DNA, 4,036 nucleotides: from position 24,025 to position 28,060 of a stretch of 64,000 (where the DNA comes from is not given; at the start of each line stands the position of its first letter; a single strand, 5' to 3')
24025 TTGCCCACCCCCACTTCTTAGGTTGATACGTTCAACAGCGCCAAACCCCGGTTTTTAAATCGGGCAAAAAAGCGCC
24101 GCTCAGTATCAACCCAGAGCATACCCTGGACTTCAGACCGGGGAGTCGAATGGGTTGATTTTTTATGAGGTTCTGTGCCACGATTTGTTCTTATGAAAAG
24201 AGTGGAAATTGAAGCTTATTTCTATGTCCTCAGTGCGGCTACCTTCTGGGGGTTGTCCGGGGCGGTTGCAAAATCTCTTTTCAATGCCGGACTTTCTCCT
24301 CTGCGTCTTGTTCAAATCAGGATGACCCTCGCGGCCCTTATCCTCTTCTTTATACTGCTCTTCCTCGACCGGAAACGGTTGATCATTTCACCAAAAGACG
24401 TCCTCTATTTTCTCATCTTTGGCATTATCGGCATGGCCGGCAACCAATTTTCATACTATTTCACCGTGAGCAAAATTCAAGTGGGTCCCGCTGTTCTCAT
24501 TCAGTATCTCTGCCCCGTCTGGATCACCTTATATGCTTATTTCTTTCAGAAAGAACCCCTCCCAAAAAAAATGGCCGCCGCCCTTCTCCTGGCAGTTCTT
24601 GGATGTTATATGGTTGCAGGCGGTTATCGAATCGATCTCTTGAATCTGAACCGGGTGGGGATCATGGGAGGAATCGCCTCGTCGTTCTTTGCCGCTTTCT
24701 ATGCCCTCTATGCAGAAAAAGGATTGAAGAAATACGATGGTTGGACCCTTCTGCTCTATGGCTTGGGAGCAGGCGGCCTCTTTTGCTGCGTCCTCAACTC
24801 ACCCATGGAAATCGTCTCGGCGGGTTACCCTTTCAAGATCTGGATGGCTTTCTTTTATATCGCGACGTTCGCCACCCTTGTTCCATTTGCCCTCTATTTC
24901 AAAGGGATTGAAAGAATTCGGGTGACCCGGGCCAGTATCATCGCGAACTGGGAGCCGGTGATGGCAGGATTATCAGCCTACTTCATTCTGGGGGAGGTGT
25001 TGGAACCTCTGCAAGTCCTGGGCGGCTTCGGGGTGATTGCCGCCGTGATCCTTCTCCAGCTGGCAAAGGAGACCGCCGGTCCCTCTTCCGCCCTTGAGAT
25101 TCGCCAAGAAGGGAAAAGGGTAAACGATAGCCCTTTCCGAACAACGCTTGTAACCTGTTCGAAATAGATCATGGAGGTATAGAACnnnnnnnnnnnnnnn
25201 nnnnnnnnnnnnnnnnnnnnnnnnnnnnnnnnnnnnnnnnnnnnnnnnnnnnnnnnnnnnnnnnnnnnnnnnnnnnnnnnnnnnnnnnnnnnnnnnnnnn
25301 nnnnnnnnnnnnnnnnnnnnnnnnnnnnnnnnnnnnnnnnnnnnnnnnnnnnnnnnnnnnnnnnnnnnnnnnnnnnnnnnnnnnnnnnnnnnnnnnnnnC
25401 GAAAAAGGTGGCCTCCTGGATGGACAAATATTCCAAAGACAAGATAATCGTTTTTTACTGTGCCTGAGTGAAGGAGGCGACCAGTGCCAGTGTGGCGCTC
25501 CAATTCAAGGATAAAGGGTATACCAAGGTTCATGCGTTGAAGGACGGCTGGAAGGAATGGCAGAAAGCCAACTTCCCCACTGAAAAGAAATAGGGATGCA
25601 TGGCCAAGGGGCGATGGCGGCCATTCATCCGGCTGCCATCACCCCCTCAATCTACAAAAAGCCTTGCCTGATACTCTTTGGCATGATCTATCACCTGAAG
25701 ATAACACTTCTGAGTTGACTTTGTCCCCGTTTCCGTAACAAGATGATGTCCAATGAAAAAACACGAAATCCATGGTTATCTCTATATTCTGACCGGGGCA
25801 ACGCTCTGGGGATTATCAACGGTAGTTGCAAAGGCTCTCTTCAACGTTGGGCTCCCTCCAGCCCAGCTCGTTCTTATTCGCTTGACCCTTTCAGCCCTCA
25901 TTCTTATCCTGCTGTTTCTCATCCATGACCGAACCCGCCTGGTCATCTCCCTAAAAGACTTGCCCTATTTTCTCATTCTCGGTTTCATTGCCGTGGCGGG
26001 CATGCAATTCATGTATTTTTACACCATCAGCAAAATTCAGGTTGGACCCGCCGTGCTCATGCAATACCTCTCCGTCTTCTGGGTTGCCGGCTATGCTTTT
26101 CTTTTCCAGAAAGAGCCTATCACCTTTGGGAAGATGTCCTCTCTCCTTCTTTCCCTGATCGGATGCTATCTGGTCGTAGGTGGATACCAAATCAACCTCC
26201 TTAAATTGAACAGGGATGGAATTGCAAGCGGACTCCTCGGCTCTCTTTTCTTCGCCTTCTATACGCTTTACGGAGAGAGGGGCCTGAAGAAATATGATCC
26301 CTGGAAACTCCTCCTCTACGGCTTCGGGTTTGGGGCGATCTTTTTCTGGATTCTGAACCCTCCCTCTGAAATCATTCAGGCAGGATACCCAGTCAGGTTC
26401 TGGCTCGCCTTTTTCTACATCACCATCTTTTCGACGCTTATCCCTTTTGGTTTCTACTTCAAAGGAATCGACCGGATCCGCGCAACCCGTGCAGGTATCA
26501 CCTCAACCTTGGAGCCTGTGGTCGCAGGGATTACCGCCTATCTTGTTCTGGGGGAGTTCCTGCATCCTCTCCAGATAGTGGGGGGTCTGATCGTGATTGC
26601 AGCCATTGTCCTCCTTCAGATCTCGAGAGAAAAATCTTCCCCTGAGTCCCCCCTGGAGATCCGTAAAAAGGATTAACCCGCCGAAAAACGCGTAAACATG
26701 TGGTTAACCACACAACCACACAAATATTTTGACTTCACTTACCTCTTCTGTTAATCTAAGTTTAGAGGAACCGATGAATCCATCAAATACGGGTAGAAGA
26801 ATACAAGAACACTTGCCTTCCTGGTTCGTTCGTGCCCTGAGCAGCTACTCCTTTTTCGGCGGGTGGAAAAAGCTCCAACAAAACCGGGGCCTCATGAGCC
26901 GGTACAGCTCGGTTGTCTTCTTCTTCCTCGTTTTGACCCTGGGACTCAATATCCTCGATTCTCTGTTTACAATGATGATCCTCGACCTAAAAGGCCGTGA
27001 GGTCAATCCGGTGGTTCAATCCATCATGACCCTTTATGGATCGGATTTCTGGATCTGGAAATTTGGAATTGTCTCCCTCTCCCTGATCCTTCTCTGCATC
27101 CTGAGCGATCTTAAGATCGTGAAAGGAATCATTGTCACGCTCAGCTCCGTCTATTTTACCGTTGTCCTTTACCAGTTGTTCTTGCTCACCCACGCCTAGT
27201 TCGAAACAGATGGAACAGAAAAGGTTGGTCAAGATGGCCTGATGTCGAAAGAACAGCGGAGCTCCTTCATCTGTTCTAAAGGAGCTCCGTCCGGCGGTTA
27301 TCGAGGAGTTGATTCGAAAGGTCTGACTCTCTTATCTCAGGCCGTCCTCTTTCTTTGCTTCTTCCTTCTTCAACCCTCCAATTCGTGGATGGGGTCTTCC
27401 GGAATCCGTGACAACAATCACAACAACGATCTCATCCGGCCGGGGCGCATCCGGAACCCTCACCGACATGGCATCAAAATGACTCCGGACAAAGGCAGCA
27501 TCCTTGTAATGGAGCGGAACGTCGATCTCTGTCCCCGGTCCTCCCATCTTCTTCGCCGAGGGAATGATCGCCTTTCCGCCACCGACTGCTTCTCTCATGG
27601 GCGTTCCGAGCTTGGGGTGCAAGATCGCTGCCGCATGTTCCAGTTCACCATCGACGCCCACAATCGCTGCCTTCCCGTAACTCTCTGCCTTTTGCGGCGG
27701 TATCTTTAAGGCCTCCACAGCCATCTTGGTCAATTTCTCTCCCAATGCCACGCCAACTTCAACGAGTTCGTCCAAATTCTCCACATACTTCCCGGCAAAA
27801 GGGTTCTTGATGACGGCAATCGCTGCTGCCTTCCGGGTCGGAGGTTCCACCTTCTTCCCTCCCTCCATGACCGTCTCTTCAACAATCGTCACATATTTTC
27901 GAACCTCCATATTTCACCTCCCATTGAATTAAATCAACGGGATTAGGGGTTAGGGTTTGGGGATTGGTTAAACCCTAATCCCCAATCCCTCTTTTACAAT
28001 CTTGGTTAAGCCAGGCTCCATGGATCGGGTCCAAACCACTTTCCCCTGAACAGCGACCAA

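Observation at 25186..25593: In-frame TGA at the catalytic cysteine position of a periplasmic rhodanese, followed by a stem-loop: candidate selenocysteine enzyme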

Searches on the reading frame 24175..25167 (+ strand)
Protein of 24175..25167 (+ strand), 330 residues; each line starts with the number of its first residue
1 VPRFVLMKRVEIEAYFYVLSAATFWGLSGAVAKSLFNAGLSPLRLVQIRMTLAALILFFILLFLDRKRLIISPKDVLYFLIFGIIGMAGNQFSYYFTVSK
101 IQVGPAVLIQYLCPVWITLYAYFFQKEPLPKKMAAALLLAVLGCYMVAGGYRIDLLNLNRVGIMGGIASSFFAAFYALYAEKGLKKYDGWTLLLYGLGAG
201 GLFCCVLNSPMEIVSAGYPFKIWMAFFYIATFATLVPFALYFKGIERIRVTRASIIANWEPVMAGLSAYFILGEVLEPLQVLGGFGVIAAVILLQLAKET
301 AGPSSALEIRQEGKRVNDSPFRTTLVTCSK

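Call 25: search_protein_families(library=pfam, proteins=[window:24175-25167:+], max_evalue=0.00001)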
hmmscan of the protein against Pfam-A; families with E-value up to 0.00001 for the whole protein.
window:24175-25167:+ (330 aa): 2 families
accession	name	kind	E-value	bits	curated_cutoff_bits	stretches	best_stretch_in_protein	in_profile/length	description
PF00892.27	EamA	-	1.5e-42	145.5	28.2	2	14-147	3-133/135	EamA-like transporter family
PF03151.22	TPT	-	2.4e-07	30.8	30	1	32-188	21-173/291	Triose-phosphate Transporter family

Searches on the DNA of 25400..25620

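Call 66: search_rna_families(source=window, start=25400, end=25620, threshold=evalue, max_evalue=10)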
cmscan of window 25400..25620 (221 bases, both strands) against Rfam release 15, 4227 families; matches with E-value up to 10: 3.
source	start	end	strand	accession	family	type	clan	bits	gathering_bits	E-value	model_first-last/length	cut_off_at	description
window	25400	25489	+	RF03483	MIR319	Gene; miRNA;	-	14.8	54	1.7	1-92/92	no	MIR319 microRNA precursor family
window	25467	25587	+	RF01969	RMST_8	Gene; lncRNA;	-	13.7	80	2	1-143/143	no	Rhabdomyosarcoma 2 associated transcript conserved region 8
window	25553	25595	-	RF02219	ZNRD1-AS1_2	Gene; lncRNA;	-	11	60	2.1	1-76/76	no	ZNRD1 antisense RNA 1 conserved region 2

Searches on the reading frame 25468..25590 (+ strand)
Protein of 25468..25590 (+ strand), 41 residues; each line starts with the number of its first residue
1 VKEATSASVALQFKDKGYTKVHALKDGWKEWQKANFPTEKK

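Call 63: search_protein_representatives(protein=window:25468-25590:+)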
Query: 41 residues. Proteins with E-value up to 0.001 (for the whole library): 64; up to 1e-10: 1; up to 1e-30: 0. The best 64 are listed.
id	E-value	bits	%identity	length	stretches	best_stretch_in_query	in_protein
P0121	3.9e-11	57.0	38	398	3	7-40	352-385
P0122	2.9e-10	54.3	63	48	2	10-40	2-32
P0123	2.5e-09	51.5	31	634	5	6-39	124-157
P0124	4.1e-08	47.8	63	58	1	1-41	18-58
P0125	1.9e-07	45.7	60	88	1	2-41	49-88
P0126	2.6e-07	45.3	59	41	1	1-41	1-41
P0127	9.9e-07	43.6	55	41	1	1-40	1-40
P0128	1.7e-06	42.8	58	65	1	2-41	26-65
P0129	2.1e-06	42.6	60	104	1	2-41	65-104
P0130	2.7e-06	42.2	56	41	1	1-41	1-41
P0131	2.9e-06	42.2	30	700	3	7-39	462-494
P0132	3.1e-06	42.1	58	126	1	2-41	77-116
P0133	4.0e-06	41.7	36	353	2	6-38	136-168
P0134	4.9e-06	41.4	64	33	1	9-41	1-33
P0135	5.2e-06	41.4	60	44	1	7-41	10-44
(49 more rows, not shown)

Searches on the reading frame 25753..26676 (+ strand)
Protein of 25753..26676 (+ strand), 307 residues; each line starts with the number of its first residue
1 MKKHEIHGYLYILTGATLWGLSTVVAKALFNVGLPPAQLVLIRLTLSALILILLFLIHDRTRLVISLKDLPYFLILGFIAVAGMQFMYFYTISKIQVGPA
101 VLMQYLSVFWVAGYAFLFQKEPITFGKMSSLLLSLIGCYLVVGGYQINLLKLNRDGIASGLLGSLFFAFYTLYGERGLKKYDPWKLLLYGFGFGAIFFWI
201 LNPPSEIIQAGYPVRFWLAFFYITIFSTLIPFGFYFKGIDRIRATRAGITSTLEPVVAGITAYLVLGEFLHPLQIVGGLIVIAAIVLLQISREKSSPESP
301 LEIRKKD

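Call 25: search_protein_families(library=pfam, proteins=[window:25753-26676:+], max_evalue=0.00001)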
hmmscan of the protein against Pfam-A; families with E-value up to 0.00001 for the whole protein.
window:25753-26676:+ (307 aa): 1 family
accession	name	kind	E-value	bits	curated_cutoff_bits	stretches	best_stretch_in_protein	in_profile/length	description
PF00892.27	EamA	-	1.5e-44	152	28.2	2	156-288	3-133/135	EamA-like transporter family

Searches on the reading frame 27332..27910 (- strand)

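Call 25: search_protein_families(library=pfam, proteins=[window:27332-27910:-], max_evalue=0.00001)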
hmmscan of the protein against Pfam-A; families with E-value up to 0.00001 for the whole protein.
window:27332-27910:- (192 aa): 1 family
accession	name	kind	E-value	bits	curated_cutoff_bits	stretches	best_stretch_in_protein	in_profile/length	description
PF06684.16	AA_synth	-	8.5e-78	260.3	27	1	3-178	1-175/175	Amino acid synthesis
